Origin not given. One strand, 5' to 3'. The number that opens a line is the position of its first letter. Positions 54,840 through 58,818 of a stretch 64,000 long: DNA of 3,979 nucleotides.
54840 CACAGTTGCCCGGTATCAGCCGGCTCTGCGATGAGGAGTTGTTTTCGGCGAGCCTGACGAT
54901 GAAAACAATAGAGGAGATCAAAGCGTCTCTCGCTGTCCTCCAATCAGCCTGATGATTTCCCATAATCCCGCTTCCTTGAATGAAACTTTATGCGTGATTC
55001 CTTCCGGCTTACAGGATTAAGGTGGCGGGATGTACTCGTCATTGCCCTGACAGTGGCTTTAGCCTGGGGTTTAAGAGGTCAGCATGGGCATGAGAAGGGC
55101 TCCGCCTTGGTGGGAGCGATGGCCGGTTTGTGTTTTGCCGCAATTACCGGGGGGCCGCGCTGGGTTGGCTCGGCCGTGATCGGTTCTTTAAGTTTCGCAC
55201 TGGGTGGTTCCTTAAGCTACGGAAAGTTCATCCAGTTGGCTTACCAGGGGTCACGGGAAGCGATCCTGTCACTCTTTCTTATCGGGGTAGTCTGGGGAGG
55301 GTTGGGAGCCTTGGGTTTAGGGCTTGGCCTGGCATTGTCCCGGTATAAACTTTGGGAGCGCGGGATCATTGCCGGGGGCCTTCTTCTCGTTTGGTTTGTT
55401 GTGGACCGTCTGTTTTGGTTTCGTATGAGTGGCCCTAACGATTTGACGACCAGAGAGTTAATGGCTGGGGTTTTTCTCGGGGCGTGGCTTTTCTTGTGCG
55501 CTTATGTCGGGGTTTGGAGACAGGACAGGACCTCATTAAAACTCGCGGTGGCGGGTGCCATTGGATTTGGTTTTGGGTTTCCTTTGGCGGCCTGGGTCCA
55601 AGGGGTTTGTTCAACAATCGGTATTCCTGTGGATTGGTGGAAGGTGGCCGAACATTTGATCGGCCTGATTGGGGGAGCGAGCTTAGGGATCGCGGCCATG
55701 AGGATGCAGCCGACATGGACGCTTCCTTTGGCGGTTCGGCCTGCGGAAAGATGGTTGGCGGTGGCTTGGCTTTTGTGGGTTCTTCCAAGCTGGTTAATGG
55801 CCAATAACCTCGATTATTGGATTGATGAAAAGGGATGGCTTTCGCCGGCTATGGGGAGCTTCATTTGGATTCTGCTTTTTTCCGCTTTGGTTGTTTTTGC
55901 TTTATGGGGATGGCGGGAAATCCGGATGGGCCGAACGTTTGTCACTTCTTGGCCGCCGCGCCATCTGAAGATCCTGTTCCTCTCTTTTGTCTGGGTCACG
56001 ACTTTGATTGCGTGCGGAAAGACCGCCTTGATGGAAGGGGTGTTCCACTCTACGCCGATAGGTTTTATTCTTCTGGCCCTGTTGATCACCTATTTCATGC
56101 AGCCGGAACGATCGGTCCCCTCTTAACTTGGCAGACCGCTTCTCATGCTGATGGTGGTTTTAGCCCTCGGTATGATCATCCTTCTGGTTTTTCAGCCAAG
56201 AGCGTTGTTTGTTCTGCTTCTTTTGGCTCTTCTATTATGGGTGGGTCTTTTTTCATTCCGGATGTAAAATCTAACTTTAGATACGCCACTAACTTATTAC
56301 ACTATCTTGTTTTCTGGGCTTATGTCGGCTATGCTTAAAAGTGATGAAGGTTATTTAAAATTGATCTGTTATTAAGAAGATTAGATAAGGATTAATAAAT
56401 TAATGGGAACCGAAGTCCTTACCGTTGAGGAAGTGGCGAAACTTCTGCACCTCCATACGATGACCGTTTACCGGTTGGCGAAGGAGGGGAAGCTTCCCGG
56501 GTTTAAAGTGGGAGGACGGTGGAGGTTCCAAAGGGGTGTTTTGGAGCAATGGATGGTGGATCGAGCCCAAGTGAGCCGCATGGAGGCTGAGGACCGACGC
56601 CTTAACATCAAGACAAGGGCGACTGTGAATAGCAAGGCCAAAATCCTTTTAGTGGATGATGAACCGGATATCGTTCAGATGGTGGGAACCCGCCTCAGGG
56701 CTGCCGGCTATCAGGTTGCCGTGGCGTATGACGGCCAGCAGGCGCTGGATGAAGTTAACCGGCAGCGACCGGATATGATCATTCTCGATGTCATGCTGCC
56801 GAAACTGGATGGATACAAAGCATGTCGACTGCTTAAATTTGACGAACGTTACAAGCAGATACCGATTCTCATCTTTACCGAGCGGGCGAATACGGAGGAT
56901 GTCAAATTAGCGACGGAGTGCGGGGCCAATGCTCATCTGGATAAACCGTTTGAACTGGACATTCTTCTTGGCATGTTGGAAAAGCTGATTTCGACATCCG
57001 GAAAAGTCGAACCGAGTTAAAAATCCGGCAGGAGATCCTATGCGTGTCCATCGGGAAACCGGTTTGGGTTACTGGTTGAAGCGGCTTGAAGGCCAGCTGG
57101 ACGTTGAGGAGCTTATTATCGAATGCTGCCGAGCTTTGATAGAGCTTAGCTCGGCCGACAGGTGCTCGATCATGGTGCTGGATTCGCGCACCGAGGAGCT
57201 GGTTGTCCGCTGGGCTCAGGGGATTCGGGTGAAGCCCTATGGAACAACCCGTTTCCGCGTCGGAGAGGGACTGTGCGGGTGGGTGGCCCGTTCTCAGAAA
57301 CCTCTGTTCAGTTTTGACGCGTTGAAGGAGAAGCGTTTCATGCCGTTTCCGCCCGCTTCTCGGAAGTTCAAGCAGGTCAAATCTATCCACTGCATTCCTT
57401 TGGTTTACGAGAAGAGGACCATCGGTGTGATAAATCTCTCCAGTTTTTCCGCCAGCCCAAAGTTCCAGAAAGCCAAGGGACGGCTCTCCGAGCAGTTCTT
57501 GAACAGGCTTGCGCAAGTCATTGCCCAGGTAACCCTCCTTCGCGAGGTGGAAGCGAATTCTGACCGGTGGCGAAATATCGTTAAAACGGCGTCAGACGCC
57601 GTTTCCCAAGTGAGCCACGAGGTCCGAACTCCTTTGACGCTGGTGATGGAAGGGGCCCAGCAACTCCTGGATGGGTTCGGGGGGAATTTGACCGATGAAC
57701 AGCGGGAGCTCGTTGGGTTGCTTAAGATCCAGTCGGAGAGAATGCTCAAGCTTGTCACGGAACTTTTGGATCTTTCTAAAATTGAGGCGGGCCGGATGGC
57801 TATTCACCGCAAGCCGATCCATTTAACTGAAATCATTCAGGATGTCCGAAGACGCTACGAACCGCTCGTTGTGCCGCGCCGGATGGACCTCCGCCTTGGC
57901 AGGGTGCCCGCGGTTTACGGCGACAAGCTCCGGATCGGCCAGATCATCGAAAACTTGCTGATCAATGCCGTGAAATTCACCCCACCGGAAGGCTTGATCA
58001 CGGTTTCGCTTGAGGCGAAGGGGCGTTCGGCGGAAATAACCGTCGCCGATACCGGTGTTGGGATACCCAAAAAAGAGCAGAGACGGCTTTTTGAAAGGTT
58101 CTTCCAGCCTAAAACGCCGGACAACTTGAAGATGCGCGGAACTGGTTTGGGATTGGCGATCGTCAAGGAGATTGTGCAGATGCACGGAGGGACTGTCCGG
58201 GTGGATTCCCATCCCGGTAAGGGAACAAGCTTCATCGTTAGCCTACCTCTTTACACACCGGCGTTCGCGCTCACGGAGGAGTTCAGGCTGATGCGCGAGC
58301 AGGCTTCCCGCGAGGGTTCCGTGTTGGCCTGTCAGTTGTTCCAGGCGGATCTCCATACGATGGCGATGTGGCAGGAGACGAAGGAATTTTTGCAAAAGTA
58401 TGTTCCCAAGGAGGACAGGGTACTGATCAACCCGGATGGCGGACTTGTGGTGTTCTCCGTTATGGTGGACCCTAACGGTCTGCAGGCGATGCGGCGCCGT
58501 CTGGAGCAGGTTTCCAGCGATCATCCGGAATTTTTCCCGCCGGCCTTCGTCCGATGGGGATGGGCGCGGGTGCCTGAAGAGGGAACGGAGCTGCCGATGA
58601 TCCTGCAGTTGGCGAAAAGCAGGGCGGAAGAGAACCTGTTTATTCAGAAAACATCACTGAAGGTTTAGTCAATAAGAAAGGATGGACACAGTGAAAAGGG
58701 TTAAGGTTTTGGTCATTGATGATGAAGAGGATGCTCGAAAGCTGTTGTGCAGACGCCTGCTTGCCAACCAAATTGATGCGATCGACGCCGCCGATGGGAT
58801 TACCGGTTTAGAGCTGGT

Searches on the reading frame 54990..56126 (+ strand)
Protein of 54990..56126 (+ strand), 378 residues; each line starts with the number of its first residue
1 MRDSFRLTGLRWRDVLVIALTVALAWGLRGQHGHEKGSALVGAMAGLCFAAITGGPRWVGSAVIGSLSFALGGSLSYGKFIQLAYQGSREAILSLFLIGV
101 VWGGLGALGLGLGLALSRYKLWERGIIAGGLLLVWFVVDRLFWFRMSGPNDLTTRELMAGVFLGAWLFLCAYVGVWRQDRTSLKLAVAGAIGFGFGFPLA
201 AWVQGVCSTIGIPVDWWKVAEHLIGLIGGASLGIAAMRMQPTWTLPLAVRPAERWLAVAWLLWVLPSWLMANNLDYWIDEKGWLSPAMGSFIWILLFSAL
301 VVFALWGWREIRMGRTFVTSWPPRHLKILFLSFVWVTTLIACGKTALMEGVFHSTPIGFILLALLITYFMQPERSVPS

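Call 51: find_encoding_contigs(protein=window:54990-56126:+, flank=10000, max_places=1)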
Protein window:54990-56126:+ (378 aa): 1 contig read that carries it; 1 place shown.
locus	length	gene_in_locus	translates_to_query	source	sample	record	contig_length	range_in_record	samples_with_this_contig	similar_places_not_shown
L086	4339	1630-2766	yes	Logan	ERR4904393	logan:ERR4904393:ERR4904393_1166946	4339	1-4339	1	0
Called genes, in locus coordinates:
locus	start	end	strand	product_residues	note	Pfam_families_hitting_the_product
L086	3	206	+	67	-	?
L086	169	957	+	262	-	-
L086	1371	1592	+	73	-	-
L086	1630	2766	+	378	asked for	-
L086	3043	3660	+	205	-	PF12728:HTH_17, PF00072:Response_reg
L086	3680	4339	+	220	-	?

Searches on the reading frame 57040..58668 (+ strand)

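Call 52: search_protein_families(library=pfam, proteins=[window:57040-58668:+], max_evalue=0.00001)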
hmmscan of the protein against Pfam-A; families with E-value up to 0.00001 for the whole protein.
window:57040-58668:+ (542 aa): 5 families
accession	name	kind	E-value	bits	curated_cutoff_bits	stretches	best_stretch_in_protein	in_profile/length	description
PF02518.31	HATPase_c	-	4.2e-32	111.3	26.4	1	294-405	1-110/111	Histidine kinase-, DNA gyrase B-, and HSP90-like ATPase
PF00512.31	HisKA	-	2.5e-14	53.5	26.9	1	186-251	4-66/66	His Kinase A (phospho-acceptor) domain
PF13185.12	GAF_2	-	1.9e-13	51.2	28.6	1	20-161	2-135/136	GAF domain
PF01590.32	GAF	-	9.7e-12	46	22.4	1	21-162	1-130/133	GAF domain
PF13492.12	GAF_3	-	1.8e-09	38.5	27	1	21-162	1-128/129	GAF domain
